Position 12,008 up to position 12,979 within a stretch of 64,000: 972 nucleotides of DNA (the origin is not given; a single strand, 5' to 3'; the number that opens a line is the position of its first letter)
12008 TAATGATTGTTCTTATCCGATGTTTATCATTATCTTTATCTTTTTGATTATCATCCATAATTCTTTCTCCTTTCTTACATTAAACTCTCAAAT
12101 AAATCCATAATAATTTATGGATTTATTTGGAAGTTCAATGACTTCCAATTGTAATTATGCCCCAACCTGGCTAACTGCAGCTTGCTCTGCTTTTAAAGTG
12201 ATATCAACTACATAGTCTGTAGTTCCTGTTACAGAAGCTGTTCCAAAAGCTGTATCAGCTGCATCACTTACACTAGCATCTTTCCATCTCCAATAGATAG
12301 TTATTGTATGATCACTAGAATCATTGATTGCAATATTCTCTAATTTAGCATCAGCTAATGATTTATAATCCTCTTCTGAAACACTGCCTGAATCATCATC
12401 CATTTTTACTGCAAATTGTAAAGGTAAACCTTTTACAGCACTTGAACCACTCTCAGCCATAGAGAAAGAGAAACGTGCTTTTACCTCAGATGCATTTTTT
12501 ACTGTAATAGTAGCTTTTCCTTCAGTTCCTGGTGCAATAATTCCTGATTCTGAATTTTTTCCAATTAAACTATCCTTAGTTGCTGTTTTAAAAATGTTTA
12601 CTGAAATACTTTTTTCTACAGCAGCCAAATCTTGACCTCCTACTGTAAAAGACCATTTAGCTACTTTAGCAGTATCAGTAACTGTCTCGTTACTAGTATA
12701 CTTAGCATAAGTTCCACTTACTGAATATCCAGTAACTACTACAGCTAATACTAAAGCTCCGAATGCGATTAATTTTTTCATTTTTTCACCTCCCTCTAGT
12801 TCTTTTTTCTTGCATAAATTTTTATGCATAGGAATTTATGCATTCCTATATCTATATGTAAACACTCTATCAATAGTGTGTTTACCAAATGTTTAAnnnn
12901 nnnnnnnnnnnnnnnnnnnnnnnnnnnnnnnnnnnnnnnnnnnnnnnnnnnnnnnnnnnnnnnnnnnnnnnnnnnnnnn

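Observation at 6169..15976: Duplicated SipW-signal-peptidase / TasA-like module embedded among three giant anchored secreted proteins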

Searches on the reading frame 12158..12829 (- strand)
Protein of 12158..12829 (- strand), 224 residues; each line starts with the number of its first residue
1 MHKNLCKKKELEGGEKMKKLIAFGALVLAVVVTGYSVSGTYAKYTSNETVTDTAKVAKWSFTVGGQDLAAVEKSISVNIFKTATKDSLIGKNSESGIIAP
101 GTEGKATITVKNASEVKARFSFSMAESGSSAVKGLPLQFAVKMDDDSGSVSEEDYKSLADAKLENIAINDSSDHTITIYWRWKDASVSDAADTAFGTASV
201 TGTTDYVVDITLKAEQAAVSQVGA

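Call 3: search_protein_families(library=pfam, proteins=[window:12158-12829:-], max_evalue=0.1)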
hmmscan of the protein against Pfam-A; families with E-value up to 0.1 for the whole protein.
window:12158-12829:- (224 aa): 0 families

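Call 4: search_protein_families(library=ncbifam, proteins=[window:12158-12829:-], max_evalue=0.1)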
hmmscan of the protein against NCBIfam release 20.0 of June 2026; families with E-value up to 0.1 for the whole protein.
window:12158-12829:- (224 aa): 1 family
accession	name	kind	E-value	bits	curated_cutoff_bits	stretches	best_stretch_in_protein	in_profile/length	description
TIGR04429.1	Phr_nterm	subfamily_domain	0.0091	16.4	25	1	17-41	1-27/28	Phr family secreted Rap phosphatase inhibitor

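Call 7: search_solved_structures(query=window:12158-12829:-, max_evalue=10)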
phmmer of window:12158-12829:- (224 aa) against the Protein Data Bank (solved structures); distinct sequences matched with E-value up to 10: 1.
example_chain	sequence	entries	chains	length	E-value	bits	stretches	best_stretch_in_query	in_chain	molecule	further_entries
36rp_C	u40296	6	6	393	0.44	13.5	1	133-184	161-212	DNA-directed RNA polymerase subunit Rpo1C | DNA-directed RNA polymerase subunit A''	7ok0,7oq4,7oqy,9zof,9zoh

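Call 9: find_homologous_proteins(query=window:12158-12829:-)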
Query window:12158-12829:- (224 aa): 115 proteins with E <= 0.001 among 721 candidates.
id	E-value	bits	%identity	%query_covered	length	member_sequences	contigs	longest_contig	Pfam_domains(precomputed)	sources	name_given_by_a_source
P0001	1.2e-134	464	100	100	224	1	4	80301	-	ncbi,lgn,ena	-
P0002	1.9e-26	111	40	81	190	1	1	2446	-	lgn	-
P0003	5.4e-25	106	38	89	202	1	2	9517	-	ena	-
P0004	8.4e-25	106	39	67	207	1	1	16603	-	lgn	-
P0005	4.1e-24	103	41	92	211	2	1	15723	-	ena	-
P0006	1.4e-23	102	38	91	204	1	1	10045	-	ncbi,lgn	-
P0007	1.2e-22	99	41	82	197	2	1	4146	-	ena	-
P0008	3.0e-22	97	38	90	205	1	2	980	-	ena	-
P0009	1.4e-21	95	40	80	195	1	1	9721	-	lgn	-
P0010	1.4e-21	95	35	77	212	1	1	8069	-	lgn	-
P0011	3.0e-21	94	41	67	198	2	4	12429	-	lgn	-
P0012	3.0e-21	94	37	90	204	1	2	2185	-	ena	-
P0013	5.1e-21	93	40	75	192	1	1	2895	-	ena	-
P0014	7.3e-21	93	40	67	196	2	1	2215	-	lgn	-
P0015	1.3e-20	92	37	75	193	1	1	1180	-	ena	-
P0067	4.5e-16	77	36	86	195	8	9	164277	-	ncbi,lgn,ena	-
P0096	1.2e-11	63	31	83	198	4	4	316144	-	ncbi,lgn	-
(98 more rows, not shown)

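Call 16: find_encoding_contigs(protein=P0001, flank=10000, max_places=4)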
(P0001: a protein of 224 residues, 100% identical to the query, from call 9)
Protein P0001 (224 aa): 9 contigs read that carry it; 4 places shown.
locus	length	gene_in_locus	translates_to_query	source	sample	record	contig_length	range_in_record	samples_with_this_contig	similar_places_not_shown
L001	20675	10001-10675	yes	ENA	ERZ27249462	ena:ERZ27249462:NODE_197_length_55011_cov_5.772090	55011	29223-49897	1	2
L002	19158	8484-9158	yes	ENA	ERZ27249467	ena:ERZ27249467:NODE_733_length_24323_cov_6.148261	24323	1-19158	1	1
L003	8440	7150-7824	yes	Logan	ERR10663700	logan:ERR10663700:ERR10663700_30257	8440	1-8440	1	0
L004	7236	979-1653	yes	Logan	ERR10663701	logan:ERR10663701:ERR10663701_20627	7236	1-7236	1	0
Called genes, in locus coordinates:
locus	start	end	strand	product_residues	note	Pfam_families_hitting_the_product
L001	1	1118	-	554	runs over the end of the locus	PF06418:CTP_synth_N, PF00117:GATase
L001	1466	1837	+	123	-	PF04383:KilA-N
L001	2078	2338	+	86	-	-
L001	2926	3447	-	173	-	-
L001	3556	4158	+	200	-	PF00583:Acetyltransf_1, PF13420:Acetyltransf_4 (weak), PF13673:Acetyltransf_10, PF13508:Acetyltransf_7, PF08445:FR47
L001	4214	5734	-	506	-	PF00331:Glyco_hydro_10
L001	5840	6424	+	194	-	-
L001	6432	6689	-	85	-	PF07866:DUF1653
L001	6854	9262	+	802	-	-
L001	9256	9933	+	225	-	-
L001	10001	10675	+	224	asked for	-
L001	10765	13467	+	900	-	PF13629:T2SS-T3SS_pil_N (weak), PF12733:Cadherin-like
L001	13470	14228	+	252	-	PF00717:Peptidase_S24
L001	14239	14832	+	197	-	-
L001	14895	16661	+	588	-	-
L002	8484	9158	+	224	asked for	-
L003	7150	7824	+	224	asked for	-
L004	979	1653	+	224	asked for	-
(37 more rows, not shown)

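Call 17: list_cluster_members(proteins=[P0001, P0116, P0067, P0096, P0125, P0162, P0117])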
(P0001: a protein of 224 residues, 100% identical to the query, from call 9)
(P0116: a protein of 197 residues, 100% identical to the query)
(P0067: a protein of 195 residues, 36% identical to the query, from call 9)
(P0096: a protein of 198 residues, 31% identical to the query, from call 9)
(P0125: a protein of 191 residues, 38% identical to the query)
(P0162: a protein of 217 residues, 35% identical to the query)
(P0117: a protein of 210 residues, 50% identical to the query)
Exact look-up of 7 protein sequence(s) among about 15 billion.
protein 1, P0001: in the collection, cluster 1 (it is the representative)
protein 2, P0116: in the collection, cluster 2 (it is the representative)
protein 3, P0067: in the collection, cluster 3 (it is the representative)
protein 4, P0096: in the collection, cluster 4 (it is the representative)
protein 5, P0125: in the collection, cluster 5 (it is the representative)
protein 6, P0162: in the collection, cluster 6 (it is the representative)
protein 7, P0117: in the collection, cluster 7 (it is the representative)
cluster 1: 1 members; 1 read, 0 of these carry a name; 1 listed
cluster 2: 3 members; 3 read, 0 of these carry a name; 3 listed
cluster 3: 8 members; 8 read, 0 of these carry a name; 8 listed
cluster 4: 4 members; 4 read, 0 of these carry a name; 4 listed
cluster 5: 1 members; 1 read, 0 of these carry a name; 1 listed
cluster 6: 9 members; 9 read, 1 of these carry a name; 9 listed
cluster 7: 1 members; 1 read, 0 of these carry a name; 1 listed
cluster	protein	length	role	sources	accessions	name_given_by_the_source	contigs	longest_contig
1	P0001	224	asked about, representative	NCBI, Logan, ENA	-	-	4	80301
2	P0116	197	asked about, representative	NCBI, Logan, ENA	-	-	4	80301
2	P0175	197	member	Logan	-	-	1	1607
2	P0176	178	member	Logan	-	-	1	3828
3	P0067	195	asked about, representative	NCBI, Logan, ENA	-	-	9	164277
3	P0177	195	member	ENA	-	-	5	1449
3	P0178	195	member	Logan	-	-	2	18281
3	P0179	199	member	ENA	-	-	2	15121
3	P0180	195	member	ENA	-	-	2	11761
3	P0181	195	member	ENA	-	-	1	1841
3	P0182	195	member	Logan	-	-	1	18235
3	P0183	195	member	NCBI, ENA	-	-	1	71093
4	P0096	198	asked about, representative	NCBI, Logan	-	-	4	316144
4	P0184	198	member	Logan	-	-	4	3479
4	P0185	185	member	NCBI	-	-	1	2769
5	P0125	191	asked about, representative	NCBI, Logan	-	-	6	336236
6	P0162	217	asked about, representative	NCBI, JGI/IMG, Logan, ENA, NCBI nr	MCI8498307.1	MAG: hypothetical protein HFG33_02800 [Bacilli bacterium] | hypothetical protein [Bacilli bacterium]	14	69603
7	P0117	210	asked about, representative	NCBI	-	-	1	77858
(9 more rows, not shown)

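Call 21: find_encoding_contigs(protein=P0096, flank=10000, max_places=2)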
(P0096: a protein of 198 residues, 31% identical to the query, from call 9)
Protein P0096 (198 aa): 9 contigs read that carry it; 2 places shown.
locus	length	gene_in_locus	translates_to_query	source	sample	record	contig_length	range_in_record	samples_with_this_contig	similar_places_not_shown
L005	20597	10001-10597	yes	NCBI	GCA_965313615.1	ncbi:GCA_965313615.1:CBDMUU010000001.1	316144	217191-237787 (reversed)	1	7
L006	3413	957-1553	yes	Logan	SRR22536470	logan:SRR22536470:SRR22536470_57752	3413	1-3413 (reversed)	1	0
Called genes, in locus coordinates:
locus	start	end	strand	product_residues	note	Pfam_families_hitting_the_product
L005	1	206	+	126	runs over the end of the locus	PF01042:Ribonuc_L-PSP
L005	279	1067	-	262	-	-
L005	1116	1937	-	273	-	PF19700:DUF6198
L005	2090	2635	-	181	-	PF13302:Acetyltransf_3, PF13523:Acetyltransf_8 (weak)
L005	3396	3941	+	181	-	PF13302:Acetyltransf_3, PF00583:Acetyltransf_1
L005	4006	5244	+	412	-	PF00079:Serpin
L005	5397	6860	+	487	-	PF04932:Wzy_C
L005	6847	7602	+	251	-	PF03099:BPL_LplA_LipB, PF02237:BPL_C (weak)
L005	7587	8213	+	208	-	PF02632:BioY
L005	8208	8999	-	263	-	PF00561:Abhydrolase_1, PF12146:Hydrolase_4, PF12697:Abhydrolase_6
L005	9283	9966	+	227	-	-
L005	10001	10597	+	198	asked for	-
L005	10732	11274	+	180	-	-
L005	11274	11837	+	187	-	-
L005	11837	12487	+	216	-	-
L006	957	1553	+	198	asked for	-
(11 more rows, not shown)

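Call 22: find_encoding_contigs(protein=P0067, flank=10000, max_places=2)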
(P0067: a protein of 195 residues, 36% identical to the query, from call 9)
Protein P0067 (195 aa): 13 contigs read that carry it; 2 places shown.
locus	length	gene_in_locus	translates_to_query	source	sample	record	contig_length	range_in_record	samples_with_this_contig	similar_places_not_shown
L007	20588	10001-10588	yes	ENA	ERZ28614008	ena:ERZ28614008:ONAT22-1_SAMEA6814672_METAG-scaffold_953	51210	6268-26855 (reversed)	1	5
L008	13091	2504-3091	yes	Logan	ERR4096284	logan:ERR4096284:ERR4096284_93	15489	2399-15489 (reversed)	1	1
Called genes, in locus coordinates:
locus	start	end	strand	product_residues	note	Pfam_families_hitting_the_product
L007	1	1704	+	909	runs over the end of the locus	PF02368:Big_2 (weak), PF21461:HL_N-beta (faint), PF26182:Ig_NUP210_5th (faint), PF02368:Big_2 (weak)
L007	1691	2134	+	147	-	-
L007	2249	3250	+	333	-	PF08279:HTH_11, PF03099:BPL_LplA_LipB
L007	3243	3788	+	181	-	PF02632:BioY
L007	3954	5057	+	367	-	PF06825:HSBP1 (faint), PF02646:RmuC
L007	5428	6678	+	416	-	PF02368:Big_2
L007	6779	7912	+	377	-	PF01702:TGT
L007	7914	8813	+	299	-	-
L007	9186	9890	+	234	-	-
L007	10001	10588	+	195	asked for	-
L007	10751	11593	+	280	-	-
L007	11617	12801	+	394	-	-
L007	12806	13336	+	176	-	-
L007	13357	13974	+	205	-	-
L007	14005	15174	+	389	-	-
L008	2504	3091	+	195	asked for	-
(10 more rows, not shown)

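Call 23: predict_structure(alignment_id=A1)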
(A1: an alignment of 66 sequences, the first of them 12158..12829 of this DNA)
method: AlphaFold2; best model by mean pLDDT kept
length: 224 residues; sequences in the alignment: 66
mean_pLDDT: 76.1   pTM: 0.67
mean pLDDT of the five models: 76.1, 76.0, 76.0, 72.3, 67.8
residues with pLDDT >= 90: 70; 70-90: 78; 50-70: 52; < 50: 24
segments of 3 or more residues with pLDDT < 50: 11-16, 36-48
pLDDT, mean of each block of 10 residues (from residue 1): 53 46 58 48 47 81 84 89 79 70 93 91 88 85 79 91 89 93 73 75 80 87 59
secondary structure, 60 per line:
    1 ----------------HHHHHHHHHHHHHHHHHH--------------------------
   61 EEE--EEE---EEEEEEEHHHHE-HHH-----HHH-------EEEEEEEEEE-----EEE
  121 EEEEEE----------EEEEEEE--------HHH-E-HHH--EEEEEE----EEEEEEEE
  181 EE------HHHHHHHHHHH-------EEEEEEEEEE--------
elements in order: H17-34 E61-63 E66-68 E72-78 H79-82 E103-112 E118-126 E137-143 E163-168 E173-182 H189-199 E207-216

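Call 27: search_solved_structures(query=A1, max_evalue=10, show_alignments=2)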
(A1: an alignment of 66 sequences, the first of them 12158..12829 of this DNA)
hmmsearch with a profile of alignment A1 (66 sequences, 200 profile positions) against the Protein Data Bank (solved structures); distinct sequences matched with E-value up to 10: 0.

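Call 33: search_protein_families(library=pfam, alignment_id=A1, max_evalue=1)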
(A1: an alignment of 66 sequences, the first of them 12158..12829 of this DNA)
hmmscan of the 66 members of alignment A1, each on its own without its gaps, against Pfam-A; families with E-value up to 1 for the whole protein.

A. member 1, window:12158-12829:- (224 aa): 1 family
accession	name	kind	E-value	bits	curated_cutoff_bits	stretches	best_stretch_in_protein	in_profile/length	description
PF24507.1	Ig_CFAP65_4th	-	0.18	12.7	27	1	107-129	1-23/76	CFAP65, fourth Ig-like domain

B. families by the number of members that match (of 66 scanned): 70 families (the first 25 are shown)
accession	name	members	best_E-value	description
PF13786.12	DUF4179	6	0.012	Domain of unknown function (DUF4179)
PF06030.18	WxLIP_PGBD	5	0.0019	WxL Interacting Protein, peptidoglycan binding domain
PF10748.14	HofP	5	0.0093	DNA utilization proteins HofP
PF24507.1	Ig_CFAP65_4th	4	0.0042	CFAP65, fourth Ig-like domain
PF21471.3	Reelin_subrepeat-B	4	0.0084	Reelin subrepeat B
PF11774.14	Lsr2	4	0.13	Lsr2 dimerization domain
PF15780.11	ASH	3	0.006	Abnormal spindle-like microcephaly-assoc'd, ASPM-SPD-2-Hydin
PF03174.19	CHB_HEX_C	3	0.0077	Chitobiase/beta-hexosaminidase C-terminal domain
PF23619.1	Ig_VWA7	3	0.017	VWA7 Ig-like domain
PF20251.4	Big_14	3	0.028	Bacterial Ig-like domain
PF02402.22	Lysis_col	3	0.043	Lysis protein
PF11614.14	FixG_C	3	0.063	IG-like fold at C-terminal of FixG, putative oxidoreductase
PF14905.12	OMP_b-brl_3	2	6.1e-05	Outer membrane protein beta-barrel family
PF13624.11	SurA_N_3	2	0.025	SurA-like N-terminal domain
PF07790.16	Pilin_N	2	0.031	Archaeal Type IV pilin, N-terminal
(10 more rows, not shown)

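Call 34: find_related_loci(query=A1, collection=genome_contigs, flank=10000)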
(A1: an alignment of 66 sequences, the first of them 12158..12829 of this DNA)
Query A1 (224 aa) in genome_contigs; peptide patterns used: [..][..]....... (x = any residue, [..] = any of these).
106 stretches matched a pattern; 103 encode a relative of the query (tblastn E <= 1e-3); the best 80 are kept; 77 distinct loci.
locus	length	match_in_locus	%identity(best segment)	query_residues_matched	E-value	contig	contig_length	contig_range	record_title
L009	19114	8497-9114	42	18-223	3e-39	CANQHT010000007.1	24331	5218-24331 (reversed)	MAG: uncultured Bacilli bacterium isolate Lapin-027__bin78 genome assembly, contig: Lapin-027__NODE_1752_length_24331_co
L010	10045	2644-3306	40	1-220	3e-35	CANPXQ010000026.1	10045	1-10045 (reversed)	MAG: uncultured Bacilli bacterium isolate Lapin-005__bin3 genome assembly, contig: Lapin-005__NODE_9297_length_10045_cov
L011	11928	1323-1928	37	10-196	1e-31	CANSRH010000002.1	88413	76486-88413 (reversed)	MAG TPA_asm: uncultured Tenericutes bacterium isolate SRR15510228_bin.30_metawrap_v1.3_MAG genome assembly, contig: NODE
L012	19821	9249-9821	40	23-199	1e-30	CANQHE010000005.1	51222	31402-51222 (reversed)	MAG: uncultured Bacilli bacterium isolate Lapin-030__bin19 genome assembly, contig: Lapin-030__NODE_964_length_51222_cov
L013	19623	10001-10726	37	1-220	1e-28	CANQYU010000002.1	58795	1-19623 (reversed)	MAG: uncultured Bacilli bacterium isolate Lapin-015__bin56 genome assembly, contig: Lapin-015__NODE_407_length_58795_cov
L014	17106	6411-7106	41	1-222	5e-28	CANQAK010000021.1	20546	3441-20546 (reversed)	MAG: uncultured Bacilli bacterium isolate Lapin-001__bin81 genome assembly, contig: Lapin-001__NODE_2848_length_20546_co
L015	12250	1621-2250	36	4-208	2e-26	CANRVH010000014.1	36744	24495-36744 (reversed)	MAG TPA_asm: uncultured Clostridia bacterium isolate SRR15730529_bin.44_metawrap_v1.3_MAG genome assembly, contig: NODE.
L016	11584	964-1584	37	2-217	3e-25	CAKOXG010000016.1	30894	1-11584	MAG: uncultured Clostridia bacterium isolate REFINED_METABAT215_TOP10_CONTIGS_1500_ASSEMBLY_K77_MERGED__Hadza_MoBio_hadz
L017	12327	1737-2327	38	26-216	5e-25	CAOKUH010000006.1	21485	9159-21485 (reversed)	MAG TPA_asm: uncultured Tenericutes bacterium isolate SRR15604608_bin.9_metawrap_v1.3_MAG genome assembly, contig: NODE.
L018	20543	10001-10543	39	2-182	1e-24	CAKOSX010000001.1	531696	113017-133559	MAG: uncultured Clostridia bacterium isolate REFINED_METABAT215_TOP10_CONTIGS_1500_ASSEMBLY_K77_MERGED__Hadza_PheChl_Fib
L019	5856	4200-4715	37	12-182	1e-24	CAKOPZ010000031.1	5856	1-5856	MAG: uncultured Clostridia bacterium isolate REFINED_METABAT215_TOP10_CONTIGS_1500_ASSEMBLY_K77_MERGED__Hadza_MoBio_C-RE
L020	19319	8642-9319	35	7-216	2e-24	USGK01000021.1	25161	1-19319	uncultured Clostridium sp. isolate UMGS1689 genome assembly, contig: NODE_783_length_25161_cov_12.292241, whole genome s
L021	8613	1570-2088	38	7-182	2e-24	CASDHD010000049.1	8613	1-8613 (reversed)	MAG: uncultured Bacilli bacterium isolate single-wildmice_C1233.46_1675168266 genome assembly, contig: NODE_6402_length_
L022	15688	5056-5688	35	4-216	3e-24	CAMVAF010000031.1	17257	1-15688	MAG TPA_asm: uncultured Clostridia bacterium isolate SRR8387715_bin.72_metaWRAP_v1.3_MAG genome assembly, contig: ERZ142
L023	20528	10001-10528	38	7-182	5e-23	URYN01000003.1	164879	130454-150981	uncultured Clostridium sp. isolate UMGS1476 genome assembly, contig: NODE_98_length_164879_cov_17.731077, whole genome s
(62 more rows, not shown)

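Call 38: search_protein_families(library=ncbifam, alignment_id=A1, max_evalue=10)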
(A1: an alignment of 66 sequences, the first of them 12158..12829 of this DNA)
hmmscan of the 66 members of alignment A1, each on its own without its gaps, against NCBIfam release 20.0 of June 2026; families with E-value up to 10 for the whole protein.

A. member 1, window:12158-12829:- (224 aa): 1 family
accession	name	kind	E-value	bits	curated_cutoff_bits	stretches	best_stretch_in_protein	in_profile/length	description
TIGR04429.1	Phr_nterm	subfamily_domain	0.0091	16.4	25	1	17-41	1-27/28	Phr family secreted Rap phosphatase inhibitor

B. families by the number of members that match (of 66 scanned): 36 families (the first 25 are shown)
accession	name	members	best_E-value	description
TIGR04205.1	classIII_w_PIP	12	0.032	class III signal peptide domain-containing protein, archaeosortase D/PIP-CTERM system-associated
TIGR04429.1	Phr_nterm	11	0.0091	Phr family secreted Rap phosphatase inhibitor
NF009983.0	PRK13449.1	5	0.0028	ATP synthase F1 subunit epsilon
TIGR04088.1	cognate_SipW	4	0.049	SipW-dependent-type signal peptide-containing protein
NF053701.1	CsHdxCHCADhChcB2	3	0.0046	cis-4-hydroxycyclohexanecarboxylate dehydrogenase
TIGR04554.1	3TM_mycoplas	3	0.013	TIGR04554 family membrane protein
NF053641.1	Mfer763_fam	3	0.048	Mfer763 family protein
NF008874.0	PRK11910.1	2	0.0075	amidase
TIGR03507.1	decahem_SO1788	2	0.0088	OmcA/MtrC family decaheme c-type cytochrome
NF009980.0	PRK13446.1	2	0.013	F0F1 ATP synthase subunit epsilon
NF047865.1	rSAM_PapB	2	0.032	PapB family radical SAM/SPASM ranthipeptide maturase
NF047895.1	CuResCopI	2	0.043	copper-resistant cuproprotein CopI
TIGR04068.1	rSAM_ocin_clost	2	0.11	Cys-rich peptide radical SAM maturase CcpM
NF038114.1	rightmost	1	0.011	PxKF domain-containing protein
NF047381.1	T4SS_eff_BspB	1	0.024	type IV secretion system effector BspB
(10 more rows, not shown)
